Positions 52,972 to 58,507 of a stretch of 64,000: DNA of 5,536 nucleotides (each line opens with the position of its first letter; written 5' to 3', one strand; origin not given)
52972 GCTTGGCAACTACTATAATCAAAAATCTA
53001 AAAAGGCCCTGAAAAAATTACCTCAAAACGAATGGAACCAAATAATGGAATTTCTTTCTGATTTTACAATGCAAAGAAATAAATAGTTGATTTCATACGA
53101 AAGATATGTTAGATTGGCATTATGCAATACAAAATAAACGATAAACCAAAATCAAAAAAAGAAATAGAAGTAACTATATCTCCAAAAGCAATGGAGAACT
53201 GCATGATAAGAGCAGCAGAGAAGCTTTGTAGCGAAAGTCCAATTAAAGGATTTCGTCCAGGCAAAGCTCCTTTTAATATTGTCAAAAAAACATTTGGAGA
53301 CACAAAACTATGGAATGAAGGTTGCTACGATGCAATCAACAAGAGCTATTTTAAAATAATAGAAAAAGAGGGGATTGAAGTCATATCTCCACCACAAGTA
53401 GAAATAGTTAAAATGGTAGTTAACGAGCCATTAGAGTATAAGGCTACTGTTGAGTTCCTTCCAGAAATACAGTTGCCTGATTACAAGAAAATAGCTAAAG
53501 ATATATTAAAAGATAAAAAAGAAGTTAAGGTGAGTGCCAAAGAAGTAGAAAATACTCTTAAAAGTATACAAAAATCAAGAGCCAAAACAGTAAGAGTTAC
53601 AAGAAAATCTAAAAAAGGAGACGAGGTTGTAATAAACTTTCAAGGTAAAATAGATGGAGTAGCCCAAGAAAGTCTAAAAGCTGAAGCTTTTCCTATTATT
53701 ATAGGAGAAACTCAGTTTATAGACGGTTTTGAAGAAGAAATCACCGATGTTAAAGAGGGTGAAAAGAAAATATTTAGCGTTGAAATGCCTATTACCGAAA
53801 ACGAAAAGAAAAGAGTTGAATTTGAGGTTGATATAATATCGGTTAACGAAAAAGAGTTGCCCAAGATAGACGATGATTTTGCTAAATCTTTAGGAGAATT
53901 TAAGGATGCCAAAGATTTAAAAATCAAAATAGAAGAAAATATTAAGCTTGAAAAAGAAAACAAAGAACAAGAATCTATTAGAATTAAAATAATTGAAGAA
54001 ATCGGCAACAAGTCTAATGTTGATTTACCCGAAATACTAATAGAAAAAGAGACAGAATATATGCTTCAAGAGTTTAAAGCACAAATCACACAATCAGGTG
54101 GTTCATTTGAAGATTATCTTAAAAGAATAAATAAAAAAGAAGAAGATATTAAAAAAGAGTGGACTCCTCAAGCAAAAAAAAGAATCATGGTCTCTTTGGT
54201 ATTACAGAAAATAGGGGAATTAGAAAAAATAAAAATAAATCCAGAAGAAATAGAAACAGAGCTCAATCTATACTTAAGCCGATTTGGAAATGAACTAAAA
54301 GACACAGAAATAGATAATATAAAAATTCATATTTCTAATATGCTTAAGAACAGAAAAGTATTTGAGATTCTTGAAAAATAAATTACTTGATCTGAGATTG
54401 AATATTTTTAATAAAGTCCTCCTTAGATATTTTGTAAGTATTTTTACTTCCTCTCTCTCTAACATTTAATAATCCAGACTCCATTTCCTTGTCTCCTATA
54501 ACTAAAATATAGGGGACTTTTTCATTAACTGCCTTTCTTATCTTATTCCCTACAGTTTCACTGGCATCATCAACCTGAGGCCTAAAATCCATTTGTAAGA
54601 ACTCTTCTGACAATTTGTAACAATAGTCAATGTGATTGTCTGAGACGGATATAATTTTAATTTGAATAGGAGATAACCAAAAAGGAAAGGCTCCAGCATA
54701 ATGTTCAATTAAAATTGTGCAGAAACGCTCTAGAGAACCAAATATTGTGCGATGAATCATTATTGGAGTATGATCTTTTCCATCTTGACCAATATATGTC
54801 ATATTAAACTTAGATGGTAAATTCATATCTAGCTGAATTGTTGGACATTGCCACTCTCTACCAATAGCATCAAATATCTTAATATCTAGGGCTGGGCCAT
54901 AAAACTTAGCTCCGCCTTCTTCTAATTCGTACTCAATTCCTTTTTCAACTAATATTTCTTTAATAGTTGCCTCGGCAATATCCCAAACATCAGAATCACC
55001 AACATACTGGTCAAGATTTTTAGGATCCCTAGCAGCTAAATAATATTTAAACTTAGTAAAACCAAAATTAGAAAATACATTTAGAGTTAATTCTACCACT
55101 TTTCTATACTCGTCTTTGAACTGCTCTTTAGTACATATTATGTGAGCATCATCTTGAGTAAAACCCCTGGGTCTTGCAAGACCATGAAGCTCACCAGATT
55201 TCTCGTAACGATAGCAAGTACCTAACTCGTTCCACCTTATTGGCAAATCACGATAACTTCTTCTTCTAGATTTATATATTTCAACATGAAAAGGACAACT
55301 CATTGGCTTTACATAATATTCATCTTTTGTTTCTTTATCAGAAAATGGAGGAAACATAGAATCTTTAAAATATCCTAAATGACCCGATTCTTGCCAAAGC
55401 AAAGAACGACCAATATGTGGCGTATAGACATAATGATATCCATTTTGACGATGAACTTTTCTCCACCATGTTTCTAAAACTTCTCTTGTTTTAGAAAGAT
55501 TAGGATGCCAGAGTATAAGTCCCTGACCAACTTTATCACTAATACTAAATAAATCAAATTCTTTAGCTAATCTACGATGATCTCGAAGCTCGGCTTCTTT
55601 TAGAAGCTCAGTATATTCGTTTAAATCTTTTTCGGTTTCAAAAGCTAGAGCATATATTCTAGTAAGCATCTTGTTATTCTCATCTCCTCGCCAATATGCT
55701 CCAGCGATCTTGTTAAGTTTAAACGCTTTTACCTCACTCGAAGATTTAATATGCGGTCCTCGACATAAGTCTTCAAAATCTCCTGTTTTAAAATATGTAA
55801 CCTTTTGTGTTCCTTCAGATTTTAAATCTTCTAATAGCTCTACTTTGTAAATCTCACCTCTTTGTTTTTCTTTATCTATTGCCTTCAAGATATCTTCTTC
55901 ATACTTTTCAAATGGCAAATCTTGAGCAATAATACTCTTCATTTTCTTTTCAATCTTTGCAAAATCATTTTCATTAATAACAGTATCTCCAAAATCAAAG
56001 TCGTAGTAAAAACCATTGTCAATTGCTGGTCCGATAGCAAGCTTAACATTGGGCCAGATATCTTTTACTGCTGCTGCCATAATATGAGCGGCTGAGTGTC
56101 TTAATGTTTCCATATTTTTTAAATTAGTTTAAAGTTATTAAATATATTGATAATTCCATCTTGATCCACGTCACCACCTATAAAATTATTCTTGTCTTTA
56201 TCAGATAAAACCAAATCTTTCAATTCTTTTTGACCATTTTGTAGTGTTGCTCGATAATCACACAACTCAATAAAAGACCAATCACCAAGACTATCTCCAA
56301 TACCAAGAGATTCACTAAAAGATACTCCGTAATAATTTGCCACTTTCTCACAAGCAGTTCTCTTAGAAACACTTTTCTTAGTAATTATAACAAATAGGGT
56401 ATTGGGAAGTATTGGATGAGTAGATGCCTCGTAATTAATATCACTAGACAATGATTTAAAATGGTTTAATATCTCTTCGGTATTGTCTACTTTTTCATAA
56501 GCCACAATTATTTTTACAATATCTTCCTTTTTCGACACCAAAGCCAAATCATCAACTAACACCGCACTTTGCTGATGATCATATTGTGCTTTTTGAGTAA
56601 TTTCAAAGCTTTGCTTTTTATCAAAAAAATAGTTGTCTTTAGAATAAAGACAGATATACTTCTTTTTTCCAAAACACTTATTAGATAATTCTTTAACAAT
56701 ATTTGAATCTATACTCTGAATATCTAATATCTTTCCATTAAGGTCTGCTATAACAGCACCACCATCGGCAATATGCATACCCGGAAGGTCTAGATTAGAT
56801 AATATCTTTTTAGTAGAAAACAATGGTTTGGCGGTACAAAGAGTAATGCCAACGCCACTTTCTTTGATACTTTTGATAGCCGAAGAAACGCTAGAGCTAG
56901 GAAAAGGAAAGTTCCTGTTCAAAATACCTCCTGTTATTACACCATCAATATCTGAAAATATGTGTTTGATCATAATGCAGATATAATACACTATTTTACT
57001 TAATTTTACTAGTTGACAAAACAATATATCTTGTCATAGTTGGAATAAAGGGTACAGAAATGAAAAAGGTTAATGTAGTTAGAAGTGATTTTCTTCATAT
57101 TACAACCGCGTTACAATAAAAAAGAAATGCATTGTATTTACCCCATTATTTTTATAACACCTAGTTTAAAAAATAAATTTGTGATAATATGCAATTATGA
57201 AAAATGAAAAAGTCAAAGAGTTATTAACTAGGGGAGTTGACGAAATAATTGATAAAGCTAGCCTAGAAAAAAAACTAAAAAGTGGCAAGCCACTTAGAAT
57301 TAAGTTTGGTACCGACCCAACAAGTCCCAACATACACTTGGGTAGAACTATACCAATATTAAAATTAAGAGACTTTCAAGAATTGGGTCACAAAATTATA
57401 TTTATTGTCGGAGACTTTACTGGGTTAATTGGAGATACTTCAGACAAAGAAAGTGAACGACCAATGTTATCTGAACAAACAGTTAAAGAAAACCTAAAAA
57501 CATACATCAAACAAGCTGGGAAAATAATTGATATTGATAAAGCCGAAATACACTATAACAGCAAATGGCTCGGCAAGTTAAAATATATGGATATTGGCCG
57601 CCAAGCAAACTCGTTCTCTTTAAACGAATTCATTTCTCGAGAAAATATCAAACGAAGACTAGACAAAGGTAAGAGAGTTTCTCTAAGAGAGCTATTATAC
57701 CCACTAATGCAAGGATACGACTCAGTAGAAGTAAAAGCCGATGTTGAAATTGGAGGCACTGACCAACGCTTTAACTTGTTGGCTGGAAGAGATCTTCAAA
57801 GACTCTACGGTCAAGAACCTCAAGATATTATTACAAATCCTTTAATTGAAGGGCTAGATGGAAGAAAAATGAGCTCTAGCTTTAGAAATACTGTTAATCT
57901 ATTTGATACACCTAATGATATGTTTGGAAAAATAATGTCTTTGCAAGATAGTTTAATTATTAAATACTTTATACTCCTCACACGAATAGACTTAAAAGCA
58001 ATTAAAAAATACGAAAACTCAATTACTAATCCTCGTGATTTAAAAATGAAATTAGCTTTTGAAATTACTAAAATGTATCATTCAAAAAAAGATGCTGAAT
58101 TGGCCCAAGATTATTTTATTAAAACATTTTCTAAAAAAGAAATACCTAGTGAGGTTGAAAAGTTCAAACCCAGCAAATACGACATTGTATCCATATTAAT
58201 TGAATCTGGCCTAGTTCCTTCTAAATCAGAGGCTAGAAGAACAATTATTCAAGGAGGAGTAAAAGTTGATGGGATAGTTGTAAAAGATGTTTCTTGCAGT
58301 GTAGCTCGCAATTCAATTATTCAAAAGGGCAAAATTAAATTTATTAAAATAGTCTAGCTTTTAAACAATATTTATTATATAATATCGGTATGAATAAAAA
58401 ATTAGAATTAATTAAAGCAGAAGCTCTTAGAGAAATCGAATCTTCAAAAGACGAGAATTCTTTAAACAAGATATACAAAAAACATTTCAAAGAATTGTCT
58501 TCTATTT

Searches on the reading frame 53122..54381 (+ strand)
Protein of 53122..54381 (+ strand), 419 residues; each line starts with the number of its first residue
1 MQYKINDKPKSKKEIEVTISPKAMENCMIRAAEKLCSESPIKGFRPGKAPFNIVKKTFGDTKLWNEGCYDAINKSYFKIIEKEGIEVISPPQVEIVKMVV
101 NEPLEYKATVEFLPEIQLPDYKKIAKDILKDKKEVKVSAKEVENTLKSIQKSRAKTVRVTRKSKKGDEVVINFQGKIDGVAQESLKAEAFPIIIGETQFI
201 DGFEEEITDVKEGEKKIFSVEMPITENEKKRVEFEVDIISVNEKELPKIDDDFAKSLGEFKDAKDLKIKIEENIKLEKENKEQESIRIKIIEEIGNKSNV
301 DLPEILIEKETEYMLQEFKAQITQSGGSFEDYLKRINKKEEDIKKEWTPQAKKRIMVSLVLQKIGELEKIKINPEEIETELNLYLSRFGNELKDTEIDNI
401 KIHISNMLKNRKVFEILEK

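Call 31: search_protein_families(library=pfam, proteins=[window:53122-54381:+], max_evalue=0.0001)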
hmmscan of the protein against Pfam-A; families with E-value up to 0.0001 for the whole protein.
window:53122-54381:+ (419 aa): 3 families
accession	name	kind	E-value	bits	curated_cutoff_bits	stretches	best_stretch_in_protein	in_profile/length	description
PF05697.18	Trigger_N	-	5.8e-29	101.7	22.2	1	1-148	1-143/144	Bacterial trigger factor protein (TF)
PF05698.19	Trigger_C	-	1.3e-22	81.1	22.7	1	264-413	3-156/162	Bacterial trigger factor protein (TF) C-terminus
PF00254.34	FKBP_C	-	3e-09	37.5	21.1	1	161-224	3-69/94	FKBP-type peptidyl-prolyl cis-trans isomerase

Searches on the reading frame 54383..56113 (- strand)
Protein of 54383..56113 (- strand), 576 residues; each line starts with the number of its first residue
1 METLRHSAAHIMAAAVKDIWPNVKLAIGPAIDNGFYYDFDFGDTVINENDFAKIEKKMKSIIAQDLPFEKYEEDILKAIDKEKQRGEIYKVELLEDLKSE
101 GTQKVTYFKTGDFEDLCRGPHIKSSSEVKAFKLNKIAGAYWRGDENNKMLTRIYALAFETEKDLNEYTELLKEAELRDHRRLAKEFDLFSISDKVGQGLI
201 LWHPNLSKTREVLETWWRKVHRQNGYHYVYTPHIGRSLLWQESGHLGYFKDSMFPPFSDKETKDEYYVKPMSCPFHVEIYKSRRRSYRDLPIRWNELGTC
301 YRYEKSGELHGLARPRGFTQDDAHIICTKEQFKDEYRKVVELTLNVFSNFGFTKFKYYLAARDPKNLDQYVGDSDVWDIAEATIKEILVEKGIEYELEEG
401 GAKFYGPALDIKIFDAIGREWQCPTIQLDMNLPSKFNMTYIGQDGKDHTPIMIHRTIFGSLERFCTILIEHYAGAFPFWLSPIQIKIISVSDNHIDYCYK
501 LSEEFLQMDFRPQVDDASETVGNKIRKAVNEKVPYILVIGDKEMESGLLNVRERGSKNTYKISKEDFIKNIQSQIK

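Call 31: search_protein_families(library=pfam, proteins=[window:54383-56113:-], max_evalue=0.0001)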
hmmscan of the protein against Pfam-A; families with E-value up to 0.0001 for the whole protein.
window:54383-56113:- (576 aa): 3 families
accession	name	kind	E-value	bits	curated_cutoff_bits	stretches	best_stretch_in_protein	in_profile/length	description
PF00587.30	tRNA-synt_2b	-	4e-45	154.5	29.3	1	260-472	5-179/179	tRNA synthetase class II core domain (G, H, P, S and T)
PF03129.25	HGTP_anticodon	-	6.8e-22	77.9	21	1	484-573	1-93/94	Anticodon binding domain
PF07973.19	tRNA_SAD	-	8e-13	48.6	24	1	109-154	5-44/44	Threonyl and Alanyl tRNA synthetase second additional domain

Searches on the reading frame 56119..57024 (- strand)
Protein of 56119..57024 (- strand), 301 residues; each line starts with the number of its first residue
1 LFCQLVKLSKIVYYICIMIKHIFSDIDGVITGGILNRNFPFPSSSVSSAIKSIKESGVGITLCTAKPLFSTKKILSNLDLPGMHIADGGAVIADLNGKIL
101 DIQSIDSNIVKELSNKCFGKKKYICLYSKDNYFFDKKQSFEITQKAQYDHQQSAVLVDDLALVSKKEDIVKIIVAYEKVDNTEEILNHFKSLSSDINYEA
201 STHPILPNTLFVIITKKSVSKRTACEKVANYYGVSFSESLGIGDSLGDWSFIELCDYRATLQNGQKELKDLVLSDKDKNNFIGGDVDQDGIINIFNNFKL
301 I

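Call 31: search_protein_families(library=pfam, proteins=[window:56119-57024:-], max_evalue=0.0001)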
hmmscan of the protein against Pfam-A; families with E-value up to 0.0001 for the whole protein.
window:56119-57024:- (301 aa): 1 family
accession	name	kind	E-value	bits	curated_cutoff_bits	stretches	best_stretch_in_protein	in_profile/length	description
PF08282.18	Hydrolase_3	-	3e-33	116.1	20.9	1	22-272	1-239/255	haloacid dehalogenase-like hydrolase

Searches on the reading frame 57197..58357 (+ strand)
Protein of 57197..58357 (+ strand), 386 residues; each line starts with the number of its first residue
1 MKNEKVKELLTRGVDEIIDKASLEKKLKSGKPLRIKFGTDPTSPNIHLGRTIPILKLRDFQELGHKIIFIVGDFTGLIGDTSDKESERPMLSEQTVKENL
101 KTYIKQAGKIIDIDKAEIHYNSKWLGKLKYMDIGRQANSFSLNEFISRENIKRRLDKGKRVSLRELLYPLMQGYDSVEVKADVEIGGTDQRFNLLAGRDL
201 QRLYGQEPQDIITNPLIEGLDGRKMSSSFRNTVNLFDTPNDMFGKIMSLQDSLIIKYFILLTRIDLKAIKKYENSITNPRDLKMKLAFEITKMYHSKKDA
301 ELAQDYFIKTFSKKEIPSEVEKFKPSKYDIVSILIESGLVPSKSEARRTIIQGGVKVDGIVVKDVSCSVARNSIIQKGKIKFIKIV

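Call 31: search_protein_families(library=pfam, proteins=[window:57197-58357:+], max_evalue=0.0001)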
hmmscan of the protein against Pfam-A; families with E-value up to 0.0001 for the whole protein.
window:57197-58357:+ (386 aa): 3 families
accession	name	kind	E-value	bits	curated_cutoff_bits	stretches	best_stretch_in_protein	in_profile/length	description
PF00579.31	tRNA-synt_1b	-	1.7e-73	248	21.1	1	30-311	3-291/292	tRNA synthetases class I (W and Y)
PF01479.30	S4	-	3e-08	33.7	22.8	1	334-366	7-39/48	S4 domain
PF22421.1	SYY_C-terminal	-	6.6e-08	32.8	27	1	322-375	13-66/83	Tyrosine--tRNA ligase SYY-like C-terminal domain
